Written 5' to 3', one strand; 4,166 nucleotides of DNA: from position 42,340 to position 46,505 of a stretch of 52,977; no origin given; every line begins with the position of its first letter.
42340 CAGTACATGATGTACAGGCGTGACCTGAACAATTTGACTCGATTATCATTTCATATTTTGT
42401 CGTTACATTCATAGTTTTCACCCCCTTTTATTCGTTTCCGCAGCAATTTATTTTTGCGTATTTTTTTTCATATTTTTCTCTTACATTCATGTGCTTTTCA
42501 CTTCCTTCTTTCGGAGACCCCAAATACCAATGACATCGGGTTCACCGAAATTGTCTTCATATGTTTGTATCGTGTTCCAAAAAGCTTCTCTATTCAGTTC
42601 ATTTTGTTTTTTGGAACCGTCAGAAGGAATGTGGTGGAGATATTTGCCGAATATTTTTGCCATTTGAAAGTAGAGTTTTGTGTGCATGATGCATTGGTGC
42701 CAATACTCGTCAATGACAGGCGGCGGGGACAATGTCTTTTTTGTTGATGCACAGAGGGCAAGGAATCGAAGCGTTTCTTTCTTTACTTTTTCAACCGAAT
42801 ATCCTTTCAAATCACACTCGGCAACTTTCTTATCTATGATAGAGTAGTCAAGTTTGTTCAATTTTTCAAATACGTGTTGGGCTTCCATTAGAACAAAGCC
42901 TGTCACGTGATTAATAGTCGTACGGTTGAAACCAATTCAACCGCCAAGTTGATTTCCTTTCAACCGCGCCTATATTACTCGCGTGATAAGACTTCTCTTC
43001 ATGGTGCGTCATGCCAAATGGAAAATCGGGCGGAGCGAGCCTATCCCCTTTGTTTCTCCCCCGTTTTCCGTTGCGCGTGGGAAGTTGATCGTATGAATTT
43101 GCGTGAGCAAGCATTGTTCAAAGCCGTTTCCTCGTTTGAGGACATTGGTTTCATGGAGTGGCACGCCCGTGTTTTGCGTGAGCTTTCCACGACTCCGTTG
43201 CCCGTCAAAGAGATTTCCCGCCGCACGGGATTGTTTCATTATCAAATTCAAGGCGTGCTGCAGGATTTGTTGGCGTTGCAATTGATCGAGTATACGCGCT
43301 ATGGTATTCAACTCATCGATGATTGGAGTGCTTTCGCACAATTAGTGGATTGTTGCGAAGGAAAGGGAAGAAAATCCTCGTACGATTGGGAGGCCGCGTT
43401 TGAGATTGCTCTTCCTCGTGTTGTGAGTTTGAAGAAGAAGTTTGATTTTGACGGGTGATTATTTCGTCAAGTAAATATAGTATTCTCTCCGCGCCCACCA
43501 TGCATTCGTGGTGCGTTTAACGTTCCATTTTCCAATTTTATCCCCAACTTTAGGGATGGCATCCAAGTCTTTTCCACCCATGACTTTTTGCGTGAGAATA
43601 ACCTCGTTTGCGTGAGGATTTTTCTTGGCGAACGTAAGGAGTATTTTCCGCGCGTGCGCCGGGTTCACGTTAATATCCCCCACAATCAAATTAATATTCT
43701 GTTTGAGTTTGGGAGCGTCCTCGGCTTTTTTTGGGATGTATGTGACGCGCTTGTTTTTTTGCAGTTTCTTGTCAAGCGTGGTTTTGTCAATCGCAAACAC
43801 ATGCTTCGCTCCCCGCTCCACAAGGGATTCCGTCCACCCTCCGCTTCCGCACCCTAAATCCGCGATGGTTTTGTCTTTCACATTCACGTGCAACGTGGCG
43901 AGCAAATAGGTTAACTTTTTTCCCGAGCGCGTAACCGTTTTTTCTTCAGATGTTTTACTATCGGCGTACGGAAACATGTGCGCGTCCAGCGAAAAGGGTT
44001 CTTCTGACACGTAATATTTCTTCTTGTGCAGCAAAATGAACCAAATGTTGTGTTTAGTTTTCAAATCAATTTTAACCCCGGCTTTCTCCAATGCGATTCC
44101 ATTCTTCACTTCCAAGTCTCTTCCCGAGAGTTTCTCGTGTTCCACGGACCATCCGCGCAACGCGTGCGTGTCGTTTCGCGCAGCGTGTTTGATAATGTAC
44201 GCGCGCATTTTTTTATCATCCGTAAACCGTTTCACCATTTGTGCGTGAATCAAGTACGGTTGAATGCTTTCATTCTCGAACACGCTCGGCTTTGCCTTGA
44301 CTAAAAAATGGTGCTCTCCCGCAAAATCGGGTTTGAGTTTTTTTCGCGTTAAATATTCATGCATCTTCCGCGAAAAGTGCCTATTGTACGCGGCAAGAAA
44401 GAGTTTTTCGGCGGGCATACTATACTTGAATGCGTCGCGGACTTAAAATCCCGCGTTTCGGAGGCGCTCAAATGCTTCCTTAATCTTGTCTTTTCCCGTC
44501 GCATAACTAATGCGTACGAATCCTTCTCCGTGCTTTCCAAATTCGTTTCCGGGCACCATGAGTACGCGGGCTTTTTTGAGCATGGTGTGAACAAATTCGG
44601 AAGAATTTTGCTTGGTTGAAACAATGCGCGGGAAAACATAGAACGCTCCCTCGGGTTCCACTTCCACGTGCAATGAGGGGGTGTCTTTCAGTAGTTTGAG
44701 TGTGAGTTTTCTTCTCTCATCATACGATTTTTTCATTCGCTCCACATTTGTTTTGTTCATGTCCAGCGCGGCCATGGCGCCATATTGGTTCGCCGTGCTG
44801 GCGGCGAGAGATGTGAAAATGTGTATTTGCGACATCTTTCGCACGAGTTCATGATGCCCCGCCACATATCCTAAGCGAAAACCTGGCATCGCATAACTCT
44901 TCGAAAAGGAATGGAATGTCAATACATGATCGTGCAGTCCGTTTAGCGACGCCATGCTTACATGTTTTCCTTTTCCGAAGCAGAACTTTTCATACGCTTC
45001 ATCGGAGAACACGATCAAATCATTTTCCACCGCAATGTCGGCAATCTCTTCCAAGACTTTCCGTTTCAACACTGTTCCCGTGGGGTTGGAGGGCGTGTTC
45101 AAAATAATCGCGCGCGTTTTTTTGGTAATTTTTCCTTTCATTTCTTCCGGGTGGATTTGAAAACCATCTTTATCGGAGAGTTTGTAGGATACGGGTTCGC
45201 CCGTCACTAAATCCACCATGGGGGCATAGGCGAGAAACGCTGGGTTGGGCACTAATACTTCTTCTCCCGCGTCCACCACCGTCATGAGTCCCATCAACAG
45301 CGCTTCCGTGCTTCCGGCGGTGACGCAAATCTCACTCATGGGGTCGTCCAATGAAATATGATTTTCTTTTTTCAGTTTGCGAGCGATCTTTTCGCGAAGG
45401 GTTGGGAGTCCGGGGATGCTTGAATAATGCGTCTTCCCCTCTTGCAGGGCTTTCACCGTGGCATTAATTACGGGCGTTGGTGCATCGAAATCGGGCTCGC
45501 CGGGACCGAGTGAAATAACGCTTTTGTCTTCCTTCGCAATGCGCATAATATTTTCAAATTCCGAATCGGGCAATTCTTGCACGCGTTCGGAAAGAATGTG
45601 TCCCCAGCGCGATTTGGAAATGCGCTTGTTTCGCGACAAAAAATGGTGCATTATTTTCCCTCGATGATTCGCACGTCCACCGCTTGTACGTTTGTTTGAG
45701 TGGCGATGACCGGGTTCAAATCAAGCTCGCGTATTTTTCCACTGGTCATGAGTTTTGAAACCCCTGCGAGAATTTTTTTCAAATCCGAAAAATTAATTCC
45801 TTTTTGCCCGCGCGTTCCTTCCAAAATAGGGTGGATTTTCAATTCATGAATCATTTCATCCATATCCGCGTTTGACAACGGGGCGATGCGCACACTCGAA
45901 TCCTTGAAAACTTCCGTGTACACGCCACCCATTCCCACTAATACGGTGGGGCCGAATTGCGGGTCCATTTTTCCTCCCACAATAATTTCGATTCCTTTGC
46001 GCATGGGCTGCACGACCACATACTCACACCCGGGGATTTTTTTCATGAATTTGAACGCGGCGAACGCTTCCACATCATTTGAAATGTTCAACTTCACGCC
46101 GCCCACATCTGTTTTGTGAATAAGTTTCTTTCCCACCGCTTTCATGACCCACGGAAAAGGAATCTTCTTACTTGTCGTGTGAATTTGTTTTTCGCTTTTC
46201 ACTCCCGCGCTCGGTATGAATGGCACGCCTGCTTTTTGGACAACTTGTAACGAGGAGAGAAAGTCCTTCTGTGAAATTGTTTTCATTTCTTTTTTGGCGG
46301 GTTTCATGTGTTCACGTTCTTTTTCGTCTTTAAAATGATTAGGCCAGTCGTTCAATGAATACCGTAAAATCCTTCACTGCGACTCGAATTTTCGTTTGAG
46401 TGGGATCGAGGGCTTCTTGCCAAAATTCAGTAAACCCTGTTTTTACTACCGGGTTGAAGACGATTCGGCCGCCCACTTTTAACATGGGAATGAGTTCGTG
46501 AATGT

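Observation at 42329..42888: Two unannotated tandem Cys-rich micro-ORFs with a shared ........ leader, coupled to a GRDP-like His-motif protein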

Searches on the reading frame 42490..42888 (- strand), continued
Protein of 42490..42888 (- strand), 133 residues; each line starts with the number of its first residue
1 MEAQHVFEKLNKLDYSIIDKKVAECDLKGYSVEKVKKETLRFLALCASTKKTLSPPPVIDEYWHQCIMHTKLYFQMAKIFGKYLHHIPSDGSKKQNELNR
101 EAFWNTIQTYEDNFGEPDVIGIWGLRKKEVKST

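Call 85: find_encoding_contigs(protein=P0152, flank=6000, max_places=1)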
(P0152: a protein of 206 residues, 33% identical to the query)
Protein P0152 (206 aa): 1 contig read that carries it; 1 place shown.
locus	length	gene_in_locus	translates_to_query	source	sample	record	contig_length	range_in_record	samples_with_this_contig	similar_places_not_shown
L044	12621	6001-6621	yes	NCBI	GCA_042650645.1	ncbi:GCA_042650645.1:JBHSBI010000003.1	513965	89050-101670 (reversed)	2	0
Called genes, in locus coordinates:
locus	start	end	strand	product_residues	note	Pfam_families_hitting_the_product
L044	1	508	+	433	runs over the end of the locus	-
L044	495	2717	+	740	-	PF00933:Glyco_hydro_3, PF01915:Glyco_hydro_3_C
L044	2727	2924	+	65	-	-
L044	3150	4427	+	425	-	-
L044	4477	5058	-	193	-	PF19545:DUF6069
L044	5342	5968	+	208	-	-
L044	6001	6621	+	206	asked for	PF27765:UCP032817-like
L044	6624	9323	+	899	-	PF07812:TfuA, PF02624:YcaO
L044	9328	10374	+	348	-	PF04055:Radical_SAM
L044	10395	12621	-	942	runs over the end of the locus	PF01055:Glyco_hydro_31_2nd, PF21365:Glyco_hydro_31_3rd, PF17137:DUF5110, PF00686:CBM_20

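Call 87: search_protein_families(library=ncbifam, proteins=[L044:6624-9320:+, L044:9328-10371:+, L044:5342-5965:+, L044:3150-4424:+, L044:2727-2921:+], max_evalue=0.001)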
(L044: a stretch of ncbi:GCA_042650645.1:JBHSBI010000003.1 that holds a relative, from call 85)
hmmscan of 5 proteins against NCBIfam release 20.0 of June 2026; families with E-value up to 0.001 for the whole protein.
L044:6624-9320:+ (899 aa): 4 families
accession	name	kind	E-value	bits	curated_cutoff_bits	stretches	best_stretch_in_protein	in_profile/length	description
NF033432.0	ThioGly_TfuA_rel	equivalog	3.3e-54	183.5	235.2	1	12-212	3-210/211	TfuA-related McrA-glycine thioamidation protein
TIGR03266.1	methan_mark_1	equivalog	2.4e-31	109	365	1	491-869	9-363/376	YcaO-related McrA-glycine thioamidation protein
TIGR00702.1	TIGR00702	domain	7.5e-29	100.9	75.65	1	501-868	15-364/377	YcaO-type kinase domain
TIGR03604.1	TOMM_cyclo_SagD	subfamily_domain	4.9e-24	84.9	219.25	1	538-867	1-335/377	thiazole/oxazole-forming peptide maturase, SagD family component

L044:9328-10371:+ (348 aa): 40 families (the best 25 are shown)
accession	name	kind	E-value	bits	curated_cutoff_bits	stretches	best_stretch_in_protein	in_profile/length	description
TIGR03962.1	mycofact_rSAM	equivalog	1.1e-22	80.6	265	1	7-182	12-178/339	mycofactocin radical SAM maturase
TIGR04053.2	TIGR04053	equivalog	2.2e-20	73.3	395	1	6-198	7-192/366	TIGR04053 family radical SAM/SPASM domain-containing protein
TIGR04051.1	rSAM_NirJ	equivalog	3.5e-19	69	515.45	1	9-139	4-135/354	heme d1 biosynthesis radical SAM protein NirJ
TIGR04054.1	rSAM_NirJ1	equivalog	3.9e-19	68.5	650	1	9-175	38-195/387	putative heme d1 biosynthesis radical SAM protein NirJ1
TIGR03913.1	rad_SAM_trio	equivalog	4.8e-19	68.1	591.75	1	6-138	18-150/477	GDL motif peptide-associated radical SAM/SPASM maturase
NF045574.1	sacti_mat_StsB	exception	1.9e-18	66.6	625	1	7-177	96-256/466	StsB family radical SAM/SPASM domain sactipeptide maturase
TIGR04545.1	rSAM_ahbD_hemeb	equivalog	2.8e-18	66.5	500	1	9-142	2-137/339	heme b synthase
TIGR04055.1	rSAM_NirJ2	equivalog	3.4e-17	63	500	1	9-217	2-196/326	putative heme d1 biosynthesis radical SAM protein NirJ2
TIGR04103.1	rSAM_nif11_3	equivalog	5.9e-17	61.4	725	1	9-140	7-138/412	nif11-class peptide radical SAM maturase 3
TIGR04317.1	W_rSAM_matur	equivalog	6.9e-17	61.6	380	1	7-200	4-192/349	tungsten cofactor oxidoreductase radical SAM maturase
TIGR04303.1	GeoRSP_rSAM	equivalog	2.8e-16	60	400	1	6-142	4-139/325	GeoRSP system radical SAM/SPASM protein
TIGR04546.1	rSAM_ahbC_deAc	equivalog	1.9e-15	56.6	650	1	9-138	41-171/390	12,18-didecarboxysiroheme deacetylase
TIGR04133.1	rSAM_w_lipo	hypoth_equivalog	1.1e-14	54.1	425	1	7-137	24-158/350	TIGR04133 family radical SAM/SPASM protein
TIGR04347.1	pseudo_SAM_Halo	equivalog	1.7e-14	53.9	525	1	9-135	40-167/390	TIGR04347 family pseudo-SAM/SPASM protein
NF038283.1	viperin_w_prok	equivalog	1.3e-12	47.5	180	1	9-169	4-169/281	viperin family antiviral radical SAM protein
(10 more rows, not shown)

L044:5342-5965:+ (208 aa): 0 families

L044:3150-4424:+ (425 aa): 0 families

L044:2727-2921:+ (65 aa): 0 families

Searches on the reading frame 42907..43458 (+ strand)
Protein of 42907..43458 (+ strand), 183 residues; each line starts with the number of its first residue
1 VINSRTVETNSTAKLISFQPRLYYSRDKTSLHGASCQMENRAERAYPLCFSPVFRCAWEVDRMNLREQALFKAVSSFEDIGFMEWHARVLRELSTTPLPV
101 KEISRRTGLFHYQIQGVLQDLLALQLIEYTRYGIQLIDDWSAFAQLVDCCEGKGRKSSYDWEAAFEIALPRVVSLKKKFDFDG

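Call 3: search_protein_families(library=pfam, proteins=[window:42907-43458:+], max_evalue=0.1)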
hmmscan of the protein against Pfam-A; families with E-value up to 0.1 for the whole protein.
window:42907-43458:+ (183 aa): 2 families
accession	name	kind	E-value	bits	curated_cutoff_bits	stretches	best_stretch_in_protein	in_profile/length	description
PF12802.13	MarR_2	-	4.9e-05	23.9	27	1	86-130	7-53/61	MarR family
PF17782.7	DprA_WH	-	0.0011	19.4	22.9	1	86-121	14-49/61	DprA winged helix domain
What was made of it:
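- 43093..43458 (+): Divergently transcribed MarR-like winged-helix gene (about 121 aa; the 183-aa ORF in the ORF list is over-extended). It is a possible regulator. I list it as context, not as a proven part of the system. MarR_2 hit (E = 4.9e-5, below the Pfam cutoff) in call 3.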

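Call 4: search_protein_families(library=ncbifam, proteins=[window:42907-43458:+], max_evalue=1)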
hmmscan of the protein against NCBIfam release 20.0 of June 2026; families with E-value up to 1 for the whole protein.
window:42907-43458:+ (183 aa): 0 families

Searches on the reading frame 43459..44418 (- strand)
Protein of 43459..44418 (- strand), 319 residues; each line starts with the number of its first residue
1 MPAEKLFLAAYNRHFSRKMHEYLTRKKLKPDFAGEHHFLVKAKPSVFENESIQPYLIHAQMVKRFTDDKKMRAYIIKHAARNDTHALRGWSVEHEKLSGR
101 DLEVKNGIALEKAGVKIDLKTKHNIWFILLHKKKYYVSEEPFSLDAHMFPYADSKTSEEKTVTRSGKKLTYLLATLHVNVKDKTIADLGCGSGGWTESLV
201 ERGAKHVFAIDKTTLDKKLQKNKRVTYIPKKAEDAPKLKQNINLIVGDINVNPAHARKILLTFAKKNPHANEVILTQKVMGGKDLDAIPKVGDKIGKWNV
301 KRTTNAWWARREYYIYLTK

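Call 3: search_protein_families(library=pfam, proteins=[window:43459-44418:-], max_evalue=0.1)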
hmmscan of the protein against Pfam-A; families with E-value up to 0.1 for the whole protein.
window:43459-44418:- (319 aa): 7 families
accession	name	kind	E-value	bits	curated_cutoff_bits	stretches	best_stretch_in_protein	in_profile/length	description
PF01728.25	FtsJ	-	1e-11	45.5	24.1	1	162-250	2-100/181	FtsJ-like methyltransferase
PF13649.12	Methyltransf_25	-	4.3e-05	24.5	27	1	185-247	1-70/97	Methyltransferase domain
PF08003.17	Methyltransf_9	-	0.00052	19.5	23.8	1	164-215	99-149/315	Protein of unknown function (DUF1698)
PF13489.12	Methyltransf_23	-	0.002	18.3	27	1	172-245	16-85/164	Methyltransferase domain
PF08241.18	Methyltransf_11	-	0.0084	17.2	21.2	1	187-236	2-55/95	Methyltransferase domain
PF13847.12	Methyltransf_31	-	0.059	13.5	27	0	181-224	3-46/145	Methyltransferase domain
PF05175.20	MTS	-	0.084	12.9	23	0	172-210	23-61/170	Methyltransferase small domain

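Call 4: search_protein_families(library=ncbifam, proteins=[window:43459-44418:-], max_evalue=1)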
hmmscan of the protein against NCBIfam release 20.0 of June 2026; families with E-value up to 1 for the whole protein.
window:43459-44418:- (319 aa): 22 families
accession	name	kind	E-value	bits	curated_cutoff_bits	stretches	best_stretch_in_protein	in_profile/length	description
TIGR00478.1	tly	subfamily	5e-14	52.2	185.8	1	159-228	53-124/228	TlyA family rRNA (cytidine-2'-O)-methyltransferase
NF049952.1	23rRNACMtaseTlyA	equivalog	1.8e-12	47.2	250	1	158-250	54-148/236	23S rRNA (cytidine-2'-O)-methyltransferase TlyA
NF008734.0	PRK11760.1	equivalog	1.8e-08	34.2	176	1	182-267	212-295/359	23S rRNA (cytidine(2498)-2'-O)-methyltransferase RlmM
TIGR02072.1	BioC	equivalog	3.9e-06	26.8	184.95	1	166-246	20-102/244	malonyl-ACP O-methyltransferase BioC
TIGR00406.1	prmA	equivalog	0.00018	21.1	183.15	1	178-242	156-222/288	50S ribosomal protein L11 methyltransferase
NF011650.0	PRK15068.1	equivalog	0.00018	20.5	209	1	177-215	117-156/324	tRNA 5-methoxyuridine(34)/uridine 5-oxyacetic acid(34) synthase CmoB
NF045667.1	MTase_DVU1556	equivalog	0.00038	20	155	1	166-242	7-85/213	DVU_1556 family methyltransferase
TIGR02021.1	BchM-ChlM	equivalog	0.00054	19.4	158.9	1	160-212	30-84/218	magnesium protoporphyrin IX methyltransferase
NF043040.1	corrin_prot_MT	hypoth_equivalog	0.0009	18.7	180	1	178-213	38-72/216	corrinoid protein-associated methyltransferase CpaM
TIGR00438.1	rrmJ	equivalog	0.001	18.6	300.15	1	158-229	9-78/188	23S rRNA (uridine(2552)-2'-O)-methyltransferase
TIGR01983.1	UbiG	equivalog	0.0013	18.1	102.95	1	178-234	46-108/228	bifunctional 2-polyprenyl-6-hydroxyphenol methylase/3-demethylubiquinol 3-O-methyltransferase UbiG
TIGR00452.1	TIGR00452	equivalog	0.0016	17.3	275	1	165-237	102-180/316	tRNA 5-methoxyuridine(34)/uridine 5-oxyacetic acid(34) synthase CmoB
NF001785.0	PRK00517.2-2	equivalog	0.003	16.7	188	1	174-304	138-270/282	50S ribosomal protein L11 methyltransferase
NF010703.0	PRK14103.1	equivalog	0.0087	15.5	320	1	168-233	17-82/256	trans-aconitate 2-methyltransferase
TIGR04074.1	bacter_Hen1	equivalog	0.0094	14.5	340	1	155-224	257-324/462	3' terminal RNA ribose 2'-O-methyltransferase Hen1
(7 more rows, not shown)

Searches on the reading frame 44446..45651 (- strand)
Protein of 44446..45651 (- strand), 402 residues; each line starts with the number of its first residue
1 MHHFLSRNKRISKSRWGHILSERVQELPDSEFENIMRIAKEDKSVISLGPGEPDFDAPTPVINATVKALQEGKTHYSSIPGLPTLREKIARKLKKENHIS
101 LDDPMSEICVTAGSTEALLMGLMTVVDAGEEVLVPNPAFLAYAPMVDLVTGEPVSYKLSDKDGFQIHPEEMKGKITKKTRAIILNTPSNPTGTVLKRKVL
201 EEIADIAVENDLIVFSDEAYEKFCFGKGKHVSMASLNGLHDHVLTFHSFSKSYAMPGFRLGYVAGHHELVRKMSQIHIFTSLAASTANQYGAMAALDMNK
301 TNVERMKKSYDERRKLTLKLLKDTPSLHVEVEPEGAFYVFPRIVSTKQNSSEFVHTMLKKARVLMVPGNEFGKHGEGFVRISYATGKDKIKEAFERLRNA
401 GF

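Call 60: list_cluster_members(proteins=[window:42431-42490:-, window:42332-42412:-, window:42332-42421:-, window:42431-42523:-, window:44446-45651:-, window:43462-44418:-, window:36920-38185:-, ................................, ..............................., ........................])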
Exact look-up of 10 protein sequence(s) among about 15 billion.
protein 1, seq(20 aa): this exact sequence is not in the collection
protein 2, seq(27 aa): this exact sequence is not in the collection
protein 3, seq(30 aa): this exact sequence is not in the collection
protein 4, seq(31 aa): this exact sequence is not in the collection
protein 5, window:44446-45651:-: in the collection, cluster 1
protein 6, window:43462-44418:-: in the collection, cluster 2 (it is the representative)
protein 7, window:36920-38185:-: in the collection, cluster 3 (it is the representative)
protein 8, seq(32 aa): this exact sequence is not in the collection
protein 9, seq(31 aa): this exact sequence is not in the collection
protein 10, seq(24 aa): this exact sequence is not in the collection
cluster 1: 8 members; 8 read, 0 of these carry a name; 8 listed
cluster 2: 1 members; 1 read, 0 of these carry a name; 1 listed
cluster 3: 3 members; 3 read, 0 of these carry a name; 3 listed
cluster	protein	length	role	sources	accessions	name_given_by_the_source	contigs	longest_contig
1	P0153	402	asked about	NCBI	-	-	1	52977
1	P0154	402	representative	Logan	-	-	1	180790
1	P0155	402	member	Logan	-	-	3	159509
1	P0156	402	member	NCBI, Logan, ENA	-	-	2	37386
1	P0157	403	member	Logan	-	-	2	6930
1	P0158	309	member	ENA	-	-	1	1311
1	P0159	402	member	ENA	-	-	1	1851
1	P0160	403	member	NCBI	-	-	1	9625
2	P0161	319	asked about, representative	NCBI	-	-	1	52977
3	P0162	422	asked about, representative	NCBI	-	-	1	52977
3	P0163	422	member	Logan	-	-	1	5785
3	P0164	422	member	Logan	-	-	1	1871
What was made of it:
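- Checked: (4) None of the peptides exists among about 15 billion predicted proteins, so 'unannotated' is correct (call 60).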

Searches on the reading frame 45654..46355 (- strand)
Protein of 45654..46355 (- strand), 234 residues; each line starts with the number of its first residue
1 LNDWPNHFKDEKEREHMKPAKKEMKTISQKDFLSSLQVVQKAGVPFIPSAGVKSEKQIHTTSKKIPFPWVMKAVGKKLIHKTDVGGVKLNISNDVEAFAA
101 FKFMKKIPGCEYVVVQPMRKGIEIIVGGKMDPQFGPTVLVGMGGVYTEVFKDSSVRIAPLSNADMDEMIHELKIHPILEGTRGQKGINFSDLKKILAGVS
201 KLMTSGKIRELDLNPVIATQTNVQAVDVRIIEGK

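Call 61: search_protein_families(library=pfam, proteins=[window:45654-46355:-], max_evalue=0.001)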
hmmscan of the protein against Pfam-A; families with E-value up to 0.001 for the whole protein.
window:45654-46355:- (234 aa): 1 family
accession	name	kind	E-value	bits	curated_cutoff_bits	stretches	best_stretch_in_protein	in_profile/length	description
PF13549.11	ATP-grasp_5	-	4.2e-54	183.7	27.6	1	34-230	14-219/221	ATP-grasp domain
